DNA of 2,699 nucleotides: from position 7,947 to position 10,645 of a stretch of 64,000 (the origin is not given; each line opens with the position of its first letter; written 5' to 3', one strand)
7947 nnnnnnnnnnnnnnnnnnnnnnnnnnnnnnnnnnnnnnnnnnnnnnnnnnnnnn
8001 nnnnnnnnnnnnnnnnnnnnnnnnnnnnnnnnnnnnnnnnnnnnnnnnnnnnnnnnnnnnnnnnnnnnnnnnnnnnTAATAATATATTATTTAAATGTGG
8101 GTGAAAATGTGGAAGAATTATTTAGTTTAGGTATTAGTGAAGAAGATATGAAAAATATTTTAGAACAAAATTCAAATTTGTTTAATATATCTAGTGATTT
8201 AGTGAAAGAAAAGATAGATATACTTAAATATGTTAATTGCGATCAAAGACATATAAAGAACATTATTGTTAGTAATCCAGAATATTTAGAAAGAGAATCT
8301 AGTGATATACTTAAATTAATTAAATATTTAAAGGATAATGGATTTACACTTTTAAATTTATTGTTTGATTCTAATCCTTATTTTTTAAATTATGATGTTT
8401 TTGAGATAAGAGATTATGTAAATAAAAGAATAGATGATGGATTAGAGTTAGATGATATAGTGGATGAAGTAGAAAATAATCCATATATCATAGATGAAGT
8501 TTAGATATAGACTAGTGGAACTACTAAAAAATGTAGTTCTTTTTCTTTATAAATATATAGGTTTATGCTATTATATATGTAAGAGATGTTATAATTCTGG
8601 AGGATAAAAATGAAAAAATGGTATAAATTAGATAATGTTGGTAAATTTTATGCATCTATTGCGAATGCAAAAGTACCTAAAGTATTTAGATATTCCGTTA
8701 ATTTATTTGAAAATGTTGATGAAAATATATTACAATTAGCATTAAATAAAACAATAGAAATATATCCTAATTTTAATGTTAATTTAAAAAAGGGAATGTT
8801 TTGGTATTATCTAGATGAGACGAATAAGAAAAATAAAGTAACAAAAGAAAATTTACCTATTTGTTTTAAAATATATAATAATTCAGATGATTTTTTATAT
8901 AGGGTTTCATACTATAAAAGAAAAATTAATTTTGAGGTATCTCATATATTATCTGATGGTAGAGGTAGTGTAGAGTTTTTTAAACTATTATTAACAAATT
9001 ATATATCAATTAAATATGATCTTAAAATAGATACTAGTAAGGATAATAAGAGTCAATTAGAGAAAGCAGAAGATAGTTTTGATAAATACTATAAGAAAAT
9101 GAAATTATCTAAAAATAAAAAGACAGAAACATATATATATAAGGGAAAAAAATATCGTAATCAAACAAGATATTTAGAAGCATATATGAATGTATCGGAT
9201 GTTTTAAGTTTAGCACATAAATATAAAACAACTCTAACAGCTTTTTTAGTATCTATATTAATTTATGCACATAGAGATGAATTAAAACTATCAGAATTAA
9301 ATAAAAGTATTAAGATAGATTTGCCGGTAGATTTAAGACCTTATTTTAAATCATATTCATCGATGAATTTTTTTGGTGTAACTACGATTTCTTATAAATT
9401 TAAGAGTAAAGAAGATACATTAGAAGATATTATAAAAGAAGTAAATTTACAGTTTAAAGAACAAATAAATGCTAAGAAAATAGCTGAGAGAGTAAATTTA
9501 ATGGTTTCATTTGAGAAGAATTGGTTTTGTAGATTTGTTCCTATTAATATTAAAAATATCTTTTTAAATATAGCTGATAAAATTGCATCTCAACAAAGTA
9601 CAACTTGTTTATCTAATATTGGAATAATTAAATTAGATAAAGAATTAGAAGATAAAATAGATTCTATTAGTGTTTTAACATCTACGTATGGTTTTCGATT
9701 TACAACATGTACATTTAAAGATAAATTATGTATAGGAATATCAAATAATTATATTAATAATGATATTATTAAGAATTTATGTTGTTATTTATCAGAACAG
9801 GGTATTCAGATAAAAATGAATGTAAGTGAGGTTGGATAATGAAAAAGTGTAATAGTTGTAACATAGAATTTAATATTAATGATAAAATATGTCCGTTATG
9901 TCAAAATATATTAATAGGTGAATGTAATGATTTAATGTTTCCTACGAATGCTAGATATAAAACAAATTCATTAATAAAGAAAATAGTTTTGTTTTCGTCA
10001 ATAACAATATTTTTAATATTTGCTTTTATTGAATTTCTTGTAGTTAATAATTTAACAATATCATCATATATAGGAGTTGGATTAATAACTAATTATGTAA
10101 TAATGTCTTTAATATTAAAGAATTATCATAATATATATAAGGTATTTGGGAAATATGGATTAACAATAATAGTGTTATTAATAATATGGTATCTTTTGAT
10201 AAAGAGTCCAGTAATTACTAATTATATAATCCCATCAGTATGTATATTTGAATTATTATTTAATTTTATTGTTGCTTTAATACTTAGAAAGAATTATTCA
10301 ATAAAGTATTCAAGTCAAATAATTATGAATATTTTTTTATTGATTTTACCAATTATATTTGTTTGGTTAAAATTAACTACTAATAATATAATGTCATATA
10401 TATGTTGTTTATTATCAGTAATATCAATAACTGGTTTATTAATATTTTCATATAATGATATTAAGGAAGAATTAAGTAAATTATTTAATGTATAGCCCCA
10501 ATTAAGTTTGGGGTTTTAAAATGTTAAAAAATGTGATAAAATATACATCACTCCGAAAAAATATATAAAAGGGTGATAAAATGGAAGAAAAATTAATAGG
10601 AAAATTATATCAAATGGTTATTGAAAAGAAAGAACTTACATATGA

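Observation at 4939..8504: Tandem array of four bacterial genes built from mTERF-like repeats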

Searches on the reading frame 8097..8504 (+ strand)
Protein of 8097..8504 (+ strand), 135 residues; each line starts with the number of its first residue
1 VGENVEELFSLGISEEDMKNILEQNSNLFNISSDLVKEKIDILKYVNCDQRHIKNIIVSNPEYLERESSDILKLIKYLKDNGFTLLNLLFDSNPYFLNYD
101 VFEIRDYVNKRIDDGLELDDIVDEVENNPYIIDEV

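Call 3: search_protein_families(library=pfam, proteins=[window:8097-8504:+], max_evalue=1)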
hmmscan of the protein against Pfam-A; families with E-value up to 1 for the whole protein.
window:8097-8504:+ (135 aa): 2 families
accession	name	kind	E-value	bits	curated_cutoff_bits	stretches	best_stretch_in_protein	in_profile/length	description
PF02536.19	mTERF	-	1.7e-09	37.5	23.1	1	3-84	148-229/314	mTERF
PF13411.12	MerR_1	-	0.13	12.8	21.6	1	66-85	40-59/69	MerR HTH family regulatory protein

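Call 4: search_protein_families(library=ncbifam, proteins=[window:8097-8504:+], max_evalue=1)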
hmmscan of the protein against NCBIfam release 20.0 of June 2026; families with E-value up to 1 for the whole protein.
window:8097-8504:+ (135 aa): 0 families

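Call 38: find_homologous_proteins(query=window:8097-8501:+)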
Query window:8097-8501:+ (135 aa): 92 proteins with E <= 0.001 among 113 candidates.
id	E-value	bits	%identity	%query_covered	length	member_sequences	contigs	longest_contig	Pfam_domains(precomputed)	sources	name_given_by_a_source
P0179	7.2e-75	267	99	97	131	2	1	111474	PF02536.20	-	-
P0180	9.6e-64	231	81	97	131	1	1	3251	PF02536.20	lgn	-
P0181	1.9e-58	214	77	99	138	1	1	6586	PF02536.20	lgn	-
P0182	1.8e-55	204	70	97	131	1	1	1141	PF02536.20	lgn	-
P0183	4.5e-55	203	71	96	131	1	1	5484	PF02536.20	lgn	-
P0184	7.5e-55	202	73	96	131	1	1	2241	PF02536.20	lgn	-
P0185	4.1e-51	190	67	97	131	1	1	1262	PF02536.20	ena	-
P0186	1.3e-50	189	72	96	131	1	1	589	PF02536.20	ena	-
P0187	5.5e-50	187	67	96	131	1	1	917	PF02536.20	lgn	-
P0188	1.6e-49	185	71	96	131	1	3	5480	PF02536.20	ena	-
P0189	2.2e-49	185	67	96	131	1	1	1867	PF02536.20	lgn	-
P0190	2.6e-49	185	67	97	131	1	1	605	PF02536.20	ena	-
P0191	2.4e-44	168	63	96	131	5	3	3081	PF02536.20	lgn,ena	-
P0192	1.7e-43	166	61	96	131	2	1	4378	PF02536.20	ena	-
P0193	1.7e-43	166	64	96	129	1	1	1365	PF02536.20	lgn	-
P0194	6.1e-43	164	60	96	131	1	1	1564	PF02536.20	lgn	-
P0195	9.5e-43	163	63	97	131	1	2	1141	PF02536.20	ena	-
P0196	1.9e-42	162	59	96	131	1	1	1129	PF02536.20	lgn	-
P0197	2.3e-42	162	62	96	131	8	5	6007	PF02536.20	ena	-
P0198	2.5e-42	162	63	95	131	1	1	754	PF02536.20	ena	-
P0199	3.0e-42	162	58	96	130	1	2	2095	PF02536.20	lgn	-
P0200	6.2e-42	161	62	96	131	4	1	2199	PF02536.20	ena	-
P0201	9.5e-42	160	58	97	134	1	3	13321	PF02536.20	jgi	-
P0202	1.2e-41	160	62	96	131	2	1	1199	PF02536.20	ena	-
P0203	1.8e-41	159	60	95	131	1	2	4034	PF02536.20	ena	-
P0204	1.8e-41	159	61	95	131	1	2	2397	PF02536.20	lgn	-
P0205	2.4e-41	159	59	96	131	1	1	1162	PF02536.20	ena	-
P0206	2.7e-41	159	59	95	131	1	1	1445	PF02536.20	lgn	-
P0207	2.7e-41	159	59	96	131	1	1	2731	PF02536.20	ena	-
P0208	3.8e-41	158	57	96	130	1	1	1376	PF02536.20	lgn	-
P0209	3.9e-41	158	60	97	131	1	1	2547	PF02536.20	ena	-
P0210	4.5e-41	158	57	96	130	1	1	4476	PF02536.20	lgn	-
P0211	5.7e-41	158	57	97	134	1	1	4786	PF02536.20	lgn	-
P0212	6.8e-41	157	62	96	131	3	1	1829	PF02536.20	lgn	-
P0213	7.9e-41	157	59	96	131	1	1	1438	PF02536.20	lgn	-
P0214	1.2e-40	157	58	95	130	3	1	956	PF02536.20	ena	-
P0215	1.3e-40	156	59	94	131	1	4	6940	PF02536.20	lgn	-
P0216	1.3e-40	156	58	95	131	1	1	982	PF02536.20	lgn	-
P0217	1.3e-40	156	57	97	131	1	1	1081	PF02536.20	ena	-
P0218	2.1e-40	156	58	96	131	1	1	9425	PF02536.20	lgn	-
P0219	3.0e-40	155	60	96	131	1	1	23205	PF02536.20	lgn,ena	-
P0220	8.1e-40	154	57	94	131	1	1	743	PF02536.20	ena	-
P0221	9.9e-40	154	59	94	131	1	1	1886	PF02536.20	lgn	-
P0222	1.2e-39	153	58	94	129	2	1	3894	PF02536.20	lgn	-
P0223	1.5e-39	153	58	96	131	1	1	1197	PF02536.20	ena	-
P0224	3.0e-39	152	58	97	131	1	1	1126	PF02536.20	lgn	-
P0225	3.1e-39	152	56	95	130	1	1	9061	PF02536.20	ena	-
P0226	4.2e-39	152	55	96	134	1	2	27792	PF02536.20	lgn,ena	-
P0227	4.9e-39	151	56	94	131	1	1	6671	PF02536.20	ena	-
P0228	9.5e-39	150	57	96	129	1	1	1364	PF02536.20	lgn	-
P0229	1.0e-38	150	57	94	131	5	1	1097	PF02536.20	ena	-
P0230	1.5e-38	150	56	96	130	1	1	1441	PF02536.20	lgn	-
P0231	1.5e-38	150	55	96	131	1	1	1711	PF02536.20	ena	-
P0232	2.5e-38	149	57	95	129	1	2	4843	PF02536.20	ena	-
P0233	2.6e-38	149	57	96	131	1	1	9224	PF02536.20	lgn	-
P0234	3.6e-38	148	57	96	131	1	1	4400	PF02536.20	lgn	-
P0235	5.2e-38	148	58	94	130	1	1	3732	PF02536.20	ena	-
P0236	6.5e-38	148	58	94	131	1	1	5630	PF02536.20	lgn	-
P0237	1.2e-37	147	56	96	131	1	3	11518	PF02536.20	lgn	-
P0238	1.4e-37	147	56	97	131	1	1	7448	PF02536.20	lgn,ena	-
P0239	1.7e-37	146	57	95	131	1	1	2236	PF02536.20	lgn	-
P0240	1.7e-37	146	56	96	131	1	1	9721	PF02536.20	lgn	-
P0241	2.7e-37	146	57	94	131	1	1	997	PF02536.20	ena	-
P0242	1.9e-36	143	56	94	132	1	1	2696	PF02536.20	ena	-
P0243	3.9e-36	142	58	94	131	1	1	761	PF02536.20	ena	-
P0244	5.9e-36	141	55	96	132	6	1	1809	PF02536.20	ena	-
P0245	7.2e-36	141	56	95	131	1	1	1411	PF02536.20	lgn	-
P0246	1.6e-35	140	54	95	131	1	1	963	PF02536.20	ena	-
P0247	9.6e-35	137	54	96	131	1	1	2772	PF02536.20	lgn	-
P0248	1.2e-34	137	53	96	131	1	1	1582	PF02536.20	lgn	-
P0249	1.3e-34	137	52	96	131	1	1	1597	PF02536.20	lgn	-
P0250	3.2e-34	136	55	95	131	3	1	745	PF02536.20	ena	-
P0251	5.9e-34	135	54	95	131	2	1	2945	PF02536.20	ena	-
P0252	1.1e-33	134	56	93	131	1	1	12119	PF02536.20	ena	-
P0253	1.4e-33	134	50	97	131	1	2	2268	PF02536.20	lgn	-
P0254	3.7e-33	132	54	95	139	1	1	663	PF02536.20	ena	-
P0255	9.3e-33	131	51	97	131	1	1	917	PF02536.20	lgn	-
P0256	2.1e-32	130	54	93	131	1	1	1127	PF02536.20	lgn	-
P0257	3.4e-31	126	53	95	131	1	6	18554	PF02536.20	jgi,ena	-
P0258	8.8e-31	125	48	97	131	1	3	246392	PF02536.20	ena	-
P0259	4.9e-30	122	50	97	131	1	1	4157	PF02536.20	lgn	-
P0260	6.0e-29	119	48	95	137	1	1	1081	PF02536.20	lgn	-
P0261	8.1e-29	118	48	96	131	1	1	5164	PF02536.20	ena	-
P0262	3.6e-28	116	53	97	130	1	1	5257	PF02536.20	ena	-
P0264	2.4e-27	114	50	95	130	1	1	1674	PF02536.20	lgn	-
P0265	5.9e-27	112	46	97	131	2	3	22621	PF02536.20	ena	-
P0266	1.1e-26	111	45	95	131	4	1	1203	PF02536.20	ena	-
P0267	4.2e-23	100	42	97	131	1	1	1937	PF02536.20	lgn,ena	-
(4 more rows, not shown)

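Call 51: search_protein_families(library=padloc, proteins=[window:8097-8504:+], max_evalue=0.001)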
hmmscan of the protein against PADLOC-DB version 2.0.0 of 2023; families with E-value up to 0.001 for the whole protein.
window:8097-8504:+ (135 aa): 0 families

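Call 53: predict_structure(alignment_id=A4)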
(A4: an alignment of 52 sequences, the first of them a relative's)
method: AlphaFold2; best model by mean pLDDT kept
length: 131 residues; sequences in the alignment: 52
mean_pLDDT: 95.0   pTM: 0.86
mean pLDDT of the five models: 95.0, 94.9, 94.8, 94.7, 94.3
residues with pLDDT >= 90: 122; 70-90: 8; 50-70: 1; < 50: 0
segments of 3 or more residues with pLDDT < 50: none
pLDDT, mean of each block of 10 residues (from residue 1): 90 95 92 97 97 97 97 97 97 96 96 97 90 63
secondary structure, 60 per line:
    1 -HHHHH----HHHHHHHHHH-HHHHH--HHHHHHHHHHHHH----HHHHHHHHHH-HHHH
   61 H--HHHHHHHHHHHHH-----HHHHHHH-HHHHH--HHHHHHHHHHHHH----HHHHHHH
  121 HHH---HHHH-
elements in order: H2-6 H11-20 H22-26 H29-41 H46-55 H57-61 H64-76 H82-88 H90-94 H97-109 H114-123 H127-130

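Call 57: fold_search(model_id=the predicted structure, library=pdb)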
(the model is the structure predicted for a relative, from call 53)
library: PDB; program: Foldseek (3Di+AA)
matches with E <= 10: 24; with E <= 0.001: 0
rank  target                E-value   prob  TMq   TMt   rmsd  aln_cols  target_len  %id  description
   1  3m66                  1.6e-03  1.00  0.80  0.42   2.9       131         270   16  Crystal structure of human Mitochondrial Transcription Termination Factor 3 (released 2010-05-05)
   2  6z1p_BY               7.3e-03  1.00  0.76  0.34   2.5       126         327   14  Structure of the mitochondrial ribosome from Tetrahymena thermophila (released 2020-06-24)
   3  3mva_O                8.5e-03  1.00  0.82  0.36   2.3       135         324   21  Crystal structure of human MTERF1 bound to the termination sequence (released 2010-06-30)
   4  5co0_O                9.5e-03  1.00  0.82  0.36   2.4       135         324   20  Crystal Structure of the MTERF1 Y288A substitution bound to the termination sequence. (released 2015-11-25)
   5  9hcg_y                1.0e-02  1.00  0.71  0.43   3.1       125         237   25  Mouse mitoribosome large subunit assembly intermediate bound to NSUN4, METRF4, MRM2, GTPBP7 and MALSU1-L0R8F8-mt-ACP c (released 2025-06-18)
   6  5crk_O                1.1e-02  1.00  0.83  0.36   2.3       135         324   20  Crystal Structure of the MTERF1 F243A substitution bound to the termination sequence. (released 2015-11-25)
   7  7o9k_A2               1.4e-02  1.00  0.74  0.43   4.0       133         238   14  Human mitochondrial ribosome large subunit assembly intermediate with MTERF4-NSUN4, MRM2, MTG1, the MALSU module, GTP (released 2021-06-30)
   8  3n7q_A                1.4e-02  1.00  0.73  0.36   3.0       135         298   21  Crystal structure of human mitochondrial mTERF fragment (aa 99-399) in complex with a 12-mer DNA encompassing the tRNA (released 2010-06-16)
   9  5cky_O                2.0e-02  1.00  0.82  0.36   2.4       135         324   20  Crystal Structure of the MTERF1 R162A substitution bound to the termination sequence. (released 2015-11-25)
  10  4fp9_B                2.2e-02  1.00  0.71  0.42   4.2       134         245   16  Human MTERF4-NSUN4 protein complex (released 2012-09-12)
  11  7odr_y                2.5e-02  1.00  0.71  0.41   4.1       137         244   15  State A of the human mitoribosomal large subunit assembly intermediate (released 2021-06-23)
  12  3mvb_O                2.7e-02  1.00  0.83  0.36   2.3       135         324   20  Crystal structure of a triple RFY mutant of human MTERF1 bound to the termination sequence (released 2010-06-30)
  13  5crj_O                3.2e-02  1.00  0.82  0.36   2.4       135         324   20  Crystal Structure of the MTERF1 F322A substitution bound to the termination sequence. (released 2015-11-25)
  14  7pd3_y                3.8e-02  1.00  0.70  0.41   2.9       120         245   20  Structure of the human mitoribosomal large subunit in complex with NSUN4.MTERF4.GTPBP7 and MALSU1.L0R8F8.mt-ACP (released 2021-11-17)
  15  7of3_G                4.0e-02  1.00  0.71  0.43   3.1       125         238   19  Structure of a human mitochondrial ribosome large subunit assembly intermediate in complex with MTERF4-NSUN4 (dataset2 (released 2021-05-19)
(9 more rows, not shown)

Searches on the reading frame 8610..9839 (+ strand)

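Call 31: search_protein_families(library=pfam, proteins=[window:8610-9839:+], max_evalue=0.001)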
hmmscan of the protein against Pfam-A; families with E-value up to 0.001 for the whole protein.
window:8610-9839:+ (409 aa): 1 family
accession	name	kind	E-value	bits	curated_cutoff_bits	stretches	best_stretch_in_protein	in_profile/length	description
PF16911.10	PapA_C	-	0.00036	20.5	30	1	197-295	19-120/203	Phthiocerol/phthiodiolone dimycocerosyl transferase C-terminus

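Call 51: search_protein_families(library=padloc, proteins=[window:8610-9839:+], max_evalue=0.001)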
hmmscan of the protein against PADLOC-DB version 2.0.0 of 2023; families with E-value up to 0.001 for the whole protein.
window:8610-9839:+ (409 aa): 0 families

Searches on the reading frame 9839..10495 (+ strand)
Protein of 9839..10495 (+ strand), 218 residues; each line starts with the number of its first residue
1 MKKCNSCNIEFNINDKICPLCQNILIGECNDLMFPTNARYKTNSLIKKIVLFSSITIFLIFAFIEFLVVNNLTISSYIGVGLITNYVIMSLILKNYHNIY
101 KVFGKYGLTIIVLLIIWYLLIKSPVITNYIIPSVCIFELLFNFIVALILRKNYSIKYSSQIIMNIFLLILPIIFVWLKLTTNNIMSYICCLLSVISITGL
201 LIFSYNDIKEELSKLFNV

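Call 31: search_protein_families(library=pfam, proteins=[window:9839-10495:+], max_evalue=0.001)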
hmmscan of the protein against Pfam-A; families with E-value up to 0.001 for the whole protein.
window:9839-10495:+ (218 aa): 1 family
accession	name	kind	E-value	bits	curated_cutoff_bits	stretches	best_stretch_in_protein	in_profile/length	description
PF19845.4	DUF6320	-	5.9e-19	69.1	29.9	1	34-218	1-186/186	Family of unknown function (DUF6320)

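Call 51: search_protein_families(library=padloc, proteins=[window:9839-10495:+], max_evalue=0.001)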
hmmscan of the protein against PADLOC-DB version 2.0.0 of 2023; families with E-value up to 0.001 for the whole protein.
window:9839-10495:+ (218 aa): 0 families
